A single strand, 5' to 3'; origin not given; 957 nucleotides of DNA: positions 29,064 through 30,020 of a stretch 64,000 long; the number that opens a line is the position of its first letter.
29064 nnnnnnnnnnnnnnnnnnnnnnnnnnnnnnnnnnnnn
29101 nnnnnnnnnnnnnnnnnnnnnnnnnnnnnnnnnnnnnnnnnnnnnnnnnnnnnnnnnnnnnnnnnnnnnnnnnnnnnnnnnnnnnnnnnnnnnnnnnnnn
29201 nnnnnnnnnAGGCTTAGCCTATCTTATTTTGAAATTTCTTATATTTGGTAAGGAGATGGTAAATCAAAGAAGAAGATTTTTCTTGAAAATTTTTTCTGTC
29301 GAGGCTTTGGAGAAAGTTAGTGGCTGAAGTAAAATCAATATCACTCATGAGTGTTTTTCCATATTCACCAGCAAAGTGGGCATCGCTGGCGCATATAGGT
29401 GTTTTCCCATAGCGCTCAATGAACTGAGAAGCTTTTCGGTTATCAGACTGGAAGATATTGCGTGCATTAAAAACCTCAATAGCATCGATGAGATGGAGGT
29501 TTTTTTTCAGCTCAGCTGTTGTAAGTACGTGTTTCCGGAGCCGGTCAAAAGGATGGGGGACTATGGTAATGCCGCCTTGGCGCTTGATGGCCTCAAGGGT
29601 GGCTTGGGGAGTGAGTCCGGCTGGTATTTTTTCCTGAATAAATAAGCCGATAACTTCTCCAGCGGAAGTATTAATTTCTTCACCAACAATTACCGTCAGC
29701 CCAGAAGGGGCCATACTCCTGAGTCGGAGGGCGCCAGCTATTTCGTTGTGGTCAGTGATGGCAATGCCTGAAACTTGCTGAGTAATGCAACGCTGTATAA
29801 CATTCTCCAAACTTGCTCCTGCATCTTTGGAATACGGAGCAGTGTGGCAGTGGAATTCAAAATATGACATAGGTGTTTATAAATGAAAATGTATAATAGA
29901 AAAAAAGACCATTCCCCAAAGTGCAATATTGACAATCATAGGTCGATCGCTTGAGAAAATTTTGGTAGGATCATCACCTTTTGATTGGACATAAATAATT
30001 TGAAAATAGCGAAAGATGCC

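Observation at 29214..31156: GtrA / UbiA-family phosphoribosyltransferase / PHP phosphatase triad resembling the mycobacterial decaprenyl-phospho-ribose module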

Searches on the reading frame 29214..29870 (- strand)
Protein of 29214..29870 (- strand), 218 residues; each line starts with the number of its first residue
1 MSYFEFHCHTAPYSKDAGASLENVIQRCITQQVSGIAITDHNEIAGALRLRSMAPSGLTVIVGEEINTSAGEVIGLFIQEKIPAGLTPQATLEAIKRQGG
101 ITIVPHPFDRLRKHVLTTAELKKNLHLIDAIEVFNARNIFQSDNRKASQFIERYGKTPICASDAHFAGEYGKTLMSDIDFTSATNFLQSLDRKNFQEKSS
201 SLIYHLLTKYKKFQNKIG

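Call 3: search_protein_families(library=pfam, proteins=[window:29214-29870:-], max_evalue=0.01)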
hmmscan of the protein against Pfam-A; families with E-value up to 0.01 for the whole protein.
window:29214-29870:- (218 aa): 2 families
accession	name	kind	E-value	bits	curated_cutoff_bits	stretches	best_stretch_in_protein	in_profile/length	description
PF02811.25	PHP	-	5.7e-11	43.4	26.4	1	6-185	2-143/164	PHP domain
PF13263.12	PHP_C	-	5.6e-06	26.2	21.3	1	142-172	2-32/56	PHP-associated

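Call 4: search_protein_families(library=ncbifam, proteins=[window:29214-29870:-], max_evalue=0.01)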
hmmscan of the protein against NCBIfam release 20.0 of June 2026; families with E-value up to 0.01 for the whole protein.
window:29214-29870:- (218 aa): 14 families
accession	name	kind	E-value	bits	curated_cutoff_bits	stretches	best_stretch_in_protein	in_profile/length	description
NF038032.1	CehA_McbA_metalo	domain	1.2e-15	57.8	80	1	4-149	5-158/315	CehA/McbA family metallohydrolase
NF041577.1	nside_bi_sphtase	equivalog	4e-08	32.7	400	1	2-71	2-70/276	3',5'-nucleoside bisphosphate phosphatase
NF047791.1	RNaseRnm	equivalog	4.9e-08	32.6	375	1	4-69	3-69/275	RNase RNM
NF045780.1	TrlF_fam_ATP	equivalog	9.6e-08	31.2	350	1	5-81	9-100/944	TrlF family AAA-like ATPase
NF004225.0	PRK05672.1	subfamily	8.4e-07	27.4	939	1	2-68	5-72/1047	error-prone DNA polymerase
TIGR01856.1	hisJ_fam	subfamily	2.4e-05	24.2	90.2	1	5-43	2-39/252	histidinol-phosphatase HisJ family protein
NF006702.0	PRK09248.1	domain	0.00012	21.7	264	0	4-42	5-42/246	PHP domain-containing protein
NF004226.0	PRK05673.1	equivalog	0.00022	19.2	1002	1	2-70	5-74/1146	DNA polymerase III subunit alpha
TIGR00594.1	polc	superfamily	0.00025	19.2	434.35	1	5-70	3-69/1022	DNA polymerase III subunit alpha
NF007079.0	PRK09532.1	equivalog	0.00037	18.8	1525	1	1-68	1-69/876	DNA polymerase III subunit alpha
NF005298.0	PRK06826.1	equivalog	0.00074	17.3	1260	1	2-70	4-73/1151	DNA polymerase III subunit alpha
NF005617.0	PRK07374.1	equivalog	0.001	17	1653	1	1-72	1-73/1170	DNA polymerase III subunit alpha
NF001688.0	PRK00448.1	equivalog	0.0035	14.9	873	1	5-68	340-404/1445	PolC-type DNA polymerase III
TIGR01405.1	polC_Gram_pos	equivalog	0.0036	15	1043.45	1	4-63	105-165/1211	DNA polymerase III subunit alpha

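Call 12: search_solved_structures(query=window:29214-29870:-, max_evalue=0.01, show_alignments=2)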
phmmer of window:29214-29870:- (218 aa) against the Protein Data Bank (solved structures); distinct sequences matched with E-value up to 0.01: 0.

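Call 40: find_homologous_proteins(query=window:29214-29870:-, max_evalue=0.00001)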
Query window:29214-29870:- (218 aa): 6406 proteins with E <= 0.00001 among 6684 candidates; the best 120 are listed.
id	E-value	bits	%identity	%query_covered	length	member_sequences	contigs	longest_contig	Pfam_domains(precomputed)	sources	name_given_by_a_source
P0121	3.8e-134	463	96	100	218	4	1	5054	PF13263.13,PF02811.27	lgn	-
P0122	4.8e-87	309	61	100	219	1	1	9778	PF13263.13,PF02811.27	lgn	-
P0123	2.0e-85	304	61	99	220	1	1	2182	PF13263.13,PF02811.27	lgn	-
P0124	8.9e-84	298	59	100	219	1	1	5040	PF02811.27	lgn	-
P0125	2.3e-83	297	60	97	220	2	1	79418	PF13263.13,PF02811.27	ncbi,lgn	-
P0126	1.2e-82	294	59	100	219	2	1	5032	PF13263.13,PF02811.27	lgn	-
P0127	4.3e-81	289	58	100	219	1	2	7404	PF13263.13,PF02811.27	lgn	-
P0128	8.4e-76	272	58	100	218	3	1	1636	PF13263.13,PF02811.27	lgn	-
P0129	1.2e-69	252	56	96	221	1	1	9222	PF13263.13,PF02811.27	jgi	jgi:predicted metal-dependent phosphoesterase TrpH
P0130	1.2e-69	252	55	97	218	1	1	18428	PF02811.27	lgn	-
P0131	4.0e-67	244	52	98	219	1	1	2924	PF13263.13,PF02811.27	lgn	-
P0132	1.6e-66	242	50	98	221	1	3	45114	PF13263.13,PF02811.27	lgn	-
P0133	1.3e-64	236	52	99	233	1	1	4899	PF13263.13,PF02811.27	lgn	-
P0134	4.0e-50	188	46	93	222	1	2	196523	PF13263.13,PF02811.27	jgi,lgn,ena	jgi:hypothetical protein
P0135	5.5e-50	188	44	97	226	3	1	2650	PF13263.13,PF02811.27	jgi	jgi:predicted metal-dependent phosphoesterase TrpH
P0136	1.3e-49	187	45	93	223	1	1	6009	PF13263.13,PF02811.27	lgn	-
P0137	2.0e-49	186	45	95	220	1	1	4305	PF13263.13,PF02811.27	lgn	-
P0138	2.3e-49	186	44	98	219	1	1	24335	PF13263.13,PF02811.27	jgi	jgi:predicted metal-dependent phosphoesterase TrpH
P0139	9.1e-49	184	46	98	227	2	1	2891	PF13263.13,PF02811.27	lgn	-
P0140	9.3e-49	184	46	93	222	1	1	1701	PF13263.13,PF02811.27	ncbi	-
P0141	1.2e-48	183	43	96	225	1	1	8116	PF13263.13,PF02811.27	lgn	-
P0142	1.6e-48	183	42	97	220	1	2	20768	PF13263.13,PF02811.27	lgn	-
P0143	2.0e-48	183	44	98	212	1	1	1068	PF13263.13,PF02811.27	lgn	-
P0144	2.8e-48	182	44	97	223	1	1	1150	PF13263.13,PF02811.27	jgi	jgi:predicted metal-dependent phosphoesterase TrpH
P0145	5.5e-48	181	43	98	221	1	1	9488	PF13263.13,PF02811.27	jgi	jgi:predicted metal-dependent phosphoesterase TrpH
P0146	5.9e-48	181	46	98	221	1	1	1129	PF13263.13,PF02811.27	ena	-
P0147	9.6e-48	181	43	97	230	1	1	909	PF13263.13,PF02811.27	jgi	jgi:predicted metal-dependent phosphoesterase TrpH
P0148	1.6e-47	180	43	99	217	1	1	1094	PF13263.13,PF02811.27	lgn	-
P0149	3.5e-47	179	45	97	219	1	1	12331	PF13263.13,PF02811.27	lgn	-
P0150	6.1e-47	178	44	98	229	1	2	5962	PF13263.13,PF02811.27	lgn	-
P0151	6.7e-47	178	45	98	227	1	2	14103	PF13263.13,PF02811.27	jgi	jgi:predicted metal-dependent phosphoesterase TrpH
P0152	2.5e-46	176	44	98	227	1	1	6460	PF13263.13,PF02811.27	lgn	-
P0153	2.5e-46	176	44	95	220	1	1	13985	PF13263.13,PF02811.27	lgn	-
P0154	3.0e-46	176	44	95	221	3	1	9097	PF13263.13,PF02811.27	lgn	-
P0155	3.0e-46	176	41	98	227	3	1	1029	PF02811.27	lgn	-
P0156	7.4e-46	174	42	100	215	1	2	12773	PF13263.13,PF02811.27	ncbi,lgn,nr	ncbi:MAG: PHP domain-containing protein [Chloroflexi bacterium]|nr:PHP domain-containing protein [Ch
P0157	9.0e-46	174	42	98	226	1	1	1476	PF13263.13,PF02811.27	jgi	jgi:predicted metal-dependent phosphoesterase TrpH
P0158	9.9e-46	174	42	95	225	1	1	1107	PF13263.13,PF02811.27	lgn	-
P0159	1.2e-45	174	44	98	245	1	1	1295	PF13263.13,PF02811.27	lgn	-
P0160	1.3e-45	174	44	100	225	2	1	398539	PF13263.13,PF02811.27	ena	-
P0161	1.6e-45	173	40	98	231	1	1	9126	PF13263.13,PF02811.27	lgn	-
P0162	2.5e-45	173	43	98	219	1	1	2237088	PF13263.13,PF02811.27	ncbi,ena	-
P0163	3.0e-45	172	46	98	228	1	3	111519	PF13263.13,PF02811.27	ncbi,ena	-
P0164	3.0e-45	172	46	98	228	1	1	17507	PF13263.13,PF02811.27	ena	-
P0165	3.0e-45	172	41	98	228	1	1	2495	PF13263.13,PF02811.27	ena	-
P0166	3.3e-45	172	44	98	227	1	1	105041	PF13263.13,PF02811.27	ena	-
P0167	3.5e-45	172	44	97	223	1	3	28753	PF13263.13,PF02811.27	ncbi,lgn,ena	-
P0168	3.6e-45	172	44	100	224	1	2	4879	PF13263.13,PF02811.27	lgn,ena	-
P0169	4.3e-45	172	42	96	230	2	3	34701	PF02811.27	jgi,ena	-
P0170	5.2e-45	172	43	98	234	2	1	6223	PF13263.13,PF02811.27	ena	-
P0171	5.5e-45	172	41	98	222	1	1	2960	PF13263.13,PF02811.27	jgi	jgi:hypothetical protein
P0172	6.2e-45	171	43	98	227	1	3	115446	PF13263.13,PF02811.27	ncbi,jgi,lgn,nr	ncbi:MAG: PHP domain-containing protein [Chloroflexi bacterium]|nr:MAG: histidinol-phosphatase [Phot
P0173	6.2e-45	171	44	100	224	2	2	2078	PF13263.13,PF02811.27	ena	-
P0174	8.0e-45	171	42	97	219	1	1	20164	PF13263.13,PF02811.27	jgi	jgi:predicted metal-dependent phosphoesterase TrpH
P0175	8.1e-45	171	45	98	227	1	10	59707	PF13263.13,PF02811.27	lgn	-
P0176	8.1e-45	171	44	100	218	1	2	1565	PF13263.13,PF02811.27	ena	-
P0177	8.9e-45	171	44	92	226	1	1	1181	PF13263.13,PF02811.27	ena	-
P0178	1.1e-44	171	43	98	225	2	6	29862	PF13263.13,PF02811.27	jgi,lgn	jgi:predicted metal-dependent phosphoesterase TrpH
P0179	1.3e-44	170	43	92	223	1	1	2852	PF13263.13,PF02811.27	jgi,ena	-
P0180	1.5e-44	170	42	99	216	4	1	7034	PF13263.13,PF02811.27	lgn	-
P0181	2.3e-44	169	43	100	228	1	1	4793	PF13263.13,PF02811.27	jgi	jgi:predicted metal-dependent phosphoesterase TrpH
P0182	2.3e-44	169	45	98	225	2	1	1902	PF13263.13,PF02811.27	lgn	-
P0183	2.4e-44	169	42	99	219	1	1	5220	PF13263.13,PF02811.27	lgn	-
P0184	2.5e-44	169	44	97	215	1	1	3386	PF13263.13,PF02811.27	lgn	-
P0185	2.5e-44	169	45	98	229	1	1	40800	PF13263.13,PF02811.27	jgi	jgi:predicted metal-dependent phosphoesterase TrpH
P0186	2.6e-44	169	41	98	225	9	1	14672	PF13263.13,PF02811.27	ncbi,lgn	-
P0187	2.7e-44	169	43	100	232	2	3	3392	PF13263.13,PF02811.27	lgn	-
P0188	2.7e-44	169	43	98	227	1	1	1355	PF13263.13,PF02811.27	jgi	jgi:predicted metal-dependent phosphoesterase TrpH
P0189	2.9e-44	169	43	98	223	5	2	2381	PF13263.13,PF02811.27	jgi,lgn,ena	-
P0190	2.9e-44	169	43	98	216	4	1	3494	PF13263.13,PF02811.27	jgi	jgi:predicted metal-dependent phosphoesterase TrpH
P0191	3.0e-44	169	43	100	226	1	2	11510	PF13263.13,PF02811.27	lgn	-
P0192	3.2e-44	169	43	96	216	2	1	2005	PF02811.27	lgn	-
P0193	3.5e-44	169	43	100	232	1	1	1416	PF13263.13,PF02811.27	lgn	-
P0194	3.8e-44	169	44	97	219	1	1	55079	PF13263.13,PF02811.27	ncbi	-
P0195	3.9e-44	169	43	98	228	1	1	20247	PF13263.13,PF02811.27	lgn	-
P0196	4.5e-44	169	41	100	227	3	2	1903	PF13263.13,PF02811.27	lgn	-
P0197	4.5e-44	169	44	94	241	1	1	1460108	PF13263.13,PF02811.27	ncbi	-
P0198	4.7e-44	168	43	100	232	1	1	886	PF13263.13,PF02811.27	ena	-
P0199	4.8e-44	168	43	100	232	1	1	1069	PF13263.13,PF02811.27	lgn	-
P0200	4.8e-44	168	43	98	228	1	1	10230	PF13263.13,PF02811.27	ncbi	ncbi:MAG: PHP domain-containing protein [Chloroflexota bacterium]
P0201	5.0e-44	168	45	98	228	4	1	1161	PF13263.13,PF02811.27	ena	-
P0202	5.2e-44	168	44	98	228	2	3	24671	PF13263.13,PF02811.27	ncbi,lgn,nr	ncbi:MAG: PHP domain-containing protein [Anaerolineae bacterium]|nr:PHP domain-containing protein [A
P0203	5.3e-44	168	45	98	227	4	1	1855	PF13263.13,PF02811.27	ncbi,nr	ncbi:hypothetical protein PLCT1_02530 [Planctomycetaceae bacterium]|nr:hypothetical protein PLCT1_02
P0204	5.8e-44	168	44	98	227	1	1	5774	PF13263.13,PF02811.27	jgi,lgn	jgi:hypothetical protein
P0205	6.3e-44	168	43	89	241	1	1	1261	PF13263.13,PF02811.27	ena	-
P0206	6.6e-44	168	43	100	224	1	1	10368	PF13263.13,PF02811.27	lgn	-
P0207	7.2e-44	168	41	98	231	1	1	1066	PF13263.13,PF02811.27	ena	-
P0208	7.4e-44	168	43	98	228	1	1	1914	PF13263.13,PF02811.27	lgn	-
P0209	8.8e-44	168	42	100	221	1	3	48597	PF13263.13,PF02811.27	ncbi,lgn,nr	ncbi:MAG: PHP domain-containing protein [Chloroflexi bacterium]|nr:PHP domain-containing protein [Ch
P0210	8.8e-44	168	41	100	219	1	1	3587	PF13263.13,PF02811.27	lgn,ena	-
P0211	1.0e-43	167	44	98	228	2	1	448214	PF13263.13,PF02811.27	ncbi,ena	-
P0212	1.1e-43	167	44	98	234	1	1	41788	PF13263.13,PF02811.27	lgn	-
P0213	1.1e-43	167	43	98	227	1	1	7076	PF13263.13,PF02811.27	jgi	jgi:hypothetical protein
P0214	1.3e-43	167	41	98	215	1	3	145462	PF13263.13,PF02811.27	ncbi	-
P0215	1.4e-43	167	45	97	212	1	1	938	PF13263.13,PF02811.27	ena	-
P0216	1.4e-43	167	43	98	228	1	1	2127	PF13263.13,PF02811.27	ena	-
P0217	1.4e-43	167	42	96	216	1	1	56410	PF13263.13,PF02811.27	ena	-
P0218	1.6e-43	167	44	98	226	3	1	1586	PF13263.13,PF02811.27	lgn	-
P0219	1.7e-43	167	43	98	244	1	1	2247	PF13263.13,PF02811.27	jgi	jgi:predicted metal-dependent phosphoesterase TrpH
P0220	1.8e-43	167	41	98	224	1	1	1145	PF02811.27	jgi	jgi:predicted metal-dependent phosphoesterase TrpH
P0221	1.9e-43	166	43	98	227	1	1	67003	PF13263.13,PF02811.27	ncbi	-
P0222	2.0e-43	166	44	94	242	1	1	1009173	PF13263.13,PF02811.27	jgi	jgi:predicted metal-dependent phosphoesterase TrpH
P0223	2.2e-43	166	43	98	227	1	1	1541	PF13263.13,PF02811.27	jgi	jgi:predicted metal-dependent phosphoesterase TrpH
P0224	2.3e-43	166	41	99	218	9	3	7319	PF13263.13,PF02811.27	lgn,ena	-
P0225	2.5e-43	166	44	95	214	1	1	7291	PF13263.13,PF02811.27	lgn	-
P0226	2.8e-43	166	43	96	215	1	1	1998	PF13263.13,PF02811.27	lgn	-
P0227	2.8e-43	166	45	98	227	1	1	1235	PF13263.13,PF02811.27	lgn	-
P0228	2.9e-43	166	42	94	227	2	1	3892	PF13263.13,PF02811.27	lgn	-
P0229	3.2e-43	166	45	98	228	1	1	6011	PF13263.13,PF02811.27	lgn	-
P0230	3.3e-43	166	43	98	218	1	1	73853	PF13263.13,PF02811.27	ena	-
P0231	3.5e-43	166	45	98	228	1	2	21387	PF13263.13,PF02811.27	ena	-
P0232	3.7e-43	166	43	98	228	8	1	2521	PF13263.13,PF02811.27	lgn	-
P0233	3.8e-43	166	41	98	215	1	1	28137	PF13263.13,PF02811.27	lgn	-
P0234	3.9e-43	165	43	98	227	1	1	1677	PF13263.13,PF02811.27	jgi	jgi:predicted metal-dependent phosphoesterase TrpH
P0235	4.0e-43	165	43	98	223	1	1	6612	PF13263.13,PF02811.27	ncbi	-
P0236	4.1e-43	165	43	97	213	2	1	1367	PF13263.13,PF02811.27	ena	-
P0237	4.1e-43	165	41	98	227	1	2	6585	PF13263.13,PF02811.27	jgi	jgi:predicted metal-dependent phosphoesterase TrpH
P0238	4.8e-43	165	40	98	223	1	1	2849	PF13263.13,PF02811.27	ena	-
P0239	5.0e-43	165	41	98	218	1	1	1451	PF13263.13,PF02811.27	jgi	-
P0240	5.1e-43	165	43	98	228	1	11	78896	PF13263.13,PF02811.27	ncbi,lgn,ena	-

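Call 43: find_related_loci(query=A3, collection=metagenome_contigs, flank=8000)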
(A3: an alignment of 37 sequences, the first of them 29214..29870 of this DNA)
Query A3 (218 aa) in metagenome_contigs; peptide patterns used: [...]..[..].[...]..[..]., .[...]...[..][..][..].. (x = any residue, [..] = any of these).
600 stretches matched a pattern (row limit reached: there are more); 341 encode a relative of the query (tblastn E <= 1e-3); the best 80 are kept; 80 distinct loci.
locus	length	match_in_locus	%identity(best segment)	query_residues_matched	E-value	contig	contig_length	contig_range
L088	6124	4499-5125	43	5-217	3e-54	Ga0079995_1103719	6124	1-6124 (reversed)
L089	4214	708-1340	41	5-218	4e-51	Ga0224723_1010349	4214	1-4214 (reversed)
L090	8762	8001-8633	41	5-217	2e-50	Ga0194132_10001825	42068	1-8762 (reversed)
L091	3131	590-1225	39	5-218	6e-50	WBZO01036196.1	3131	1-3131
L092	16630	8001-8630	40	5-217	1e-49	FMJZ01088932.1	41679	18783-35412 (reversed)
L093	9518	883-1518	41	5-218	3e-49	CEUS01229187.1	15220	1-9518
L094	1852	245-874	40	5-217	2e-49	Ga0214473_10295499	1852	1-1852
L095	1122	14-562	43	33-217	3e-51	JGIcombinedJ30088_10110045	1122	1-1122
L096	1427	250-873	39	5-215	9e-50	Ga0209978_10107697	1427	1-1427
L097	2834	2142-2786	40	1-218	9e-48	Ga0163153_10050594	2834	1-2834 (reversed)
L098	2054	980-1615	40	4-217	5e-48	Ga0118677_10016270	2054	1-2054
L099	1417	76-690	41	5-212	2e-49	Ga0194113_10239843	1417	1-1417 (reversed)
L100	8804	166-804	40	1-216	3e-47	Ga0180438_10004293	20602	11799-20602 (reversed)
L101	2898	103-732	43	5-217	2e-46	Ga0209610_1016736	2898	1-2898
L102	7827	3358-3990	39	5-217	3e-46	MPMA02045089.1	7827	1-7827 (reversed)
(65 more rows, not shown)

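Call 49: list_cluster_members(proteins=[P0001, window:29214-29870:-, window:26999-29209:-, window:30752-31156:-, P0006])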
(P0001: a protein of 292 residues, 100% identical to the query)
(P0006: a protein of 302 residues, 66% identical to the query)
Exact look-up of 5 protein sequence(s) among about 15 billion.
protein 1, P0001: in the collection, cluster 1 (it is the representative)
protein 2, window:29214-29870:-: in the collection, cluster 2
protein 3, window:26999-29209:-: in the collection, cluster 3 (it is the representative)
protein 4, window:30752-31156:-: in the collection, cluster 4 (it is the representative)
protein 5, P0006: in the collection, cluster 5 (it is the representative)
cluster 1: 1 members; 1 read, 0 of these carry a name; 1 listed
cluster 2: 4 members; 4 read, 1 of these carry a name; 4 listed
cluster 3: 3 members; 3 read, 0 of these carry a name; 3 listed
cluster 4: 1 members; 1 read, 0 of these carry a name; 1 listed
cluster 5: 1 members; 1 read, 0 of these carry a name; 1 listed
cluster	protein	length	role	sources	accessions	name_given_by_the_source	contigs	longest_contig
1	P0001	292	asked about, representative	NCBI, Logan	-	-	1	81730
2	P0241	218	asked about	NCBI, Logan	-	-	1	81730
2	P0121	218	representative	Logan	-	-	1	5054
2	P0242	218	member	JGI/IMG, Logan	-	predicted metal-dependent phosphoesterase TrpH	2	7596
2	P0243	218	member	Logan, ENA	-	-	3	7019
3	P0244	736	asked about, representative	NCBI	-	-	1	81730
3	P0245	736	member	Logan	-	-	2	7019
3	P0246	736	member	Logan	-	-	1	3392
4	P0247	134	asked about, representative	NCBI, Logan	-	-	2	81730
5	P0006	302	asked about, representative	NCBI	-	-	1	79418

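Call 53: predict_structure(alignment_id=A3)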
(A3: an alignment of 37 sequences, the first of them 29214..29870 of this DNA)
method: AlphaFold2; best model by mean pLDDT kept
length: 218 residues; sequences in the alignment: 37
mean_pLDDT: 97.2   pTM: 0.92
mean pLDDT of the five models: 97.2, 97.1, 96.7, 96.3, 96.3
residues with pLDDT >= 90: 215; 70-90: 3; 50-70: 0; < 50: 0
segments of 3 or more residues with pLDDT < 50: none
pLDDT, mean of each block of 10 residues (from residue 1): 95 96 98 98 98 98 98 98 98 99 97 95 98 97 98 98 98 98 98 97 95 90
secondary structure, 60 per line:
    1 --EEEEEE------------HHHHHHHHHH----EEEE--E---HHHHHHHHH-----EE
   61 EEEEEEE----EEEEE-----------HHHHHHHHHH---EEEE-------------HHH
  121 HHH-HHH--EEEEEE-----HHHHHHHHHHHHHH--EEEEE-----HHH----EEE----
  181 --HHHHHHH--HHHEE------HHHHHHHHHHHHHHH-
elements in order: E3-8 H21-30 E35-38 H45-53 E59-67 E72-76 H88-97 E101-104 H118-123 E130-135 H141-154 E157-161 E174-176 H183-189 H203-217
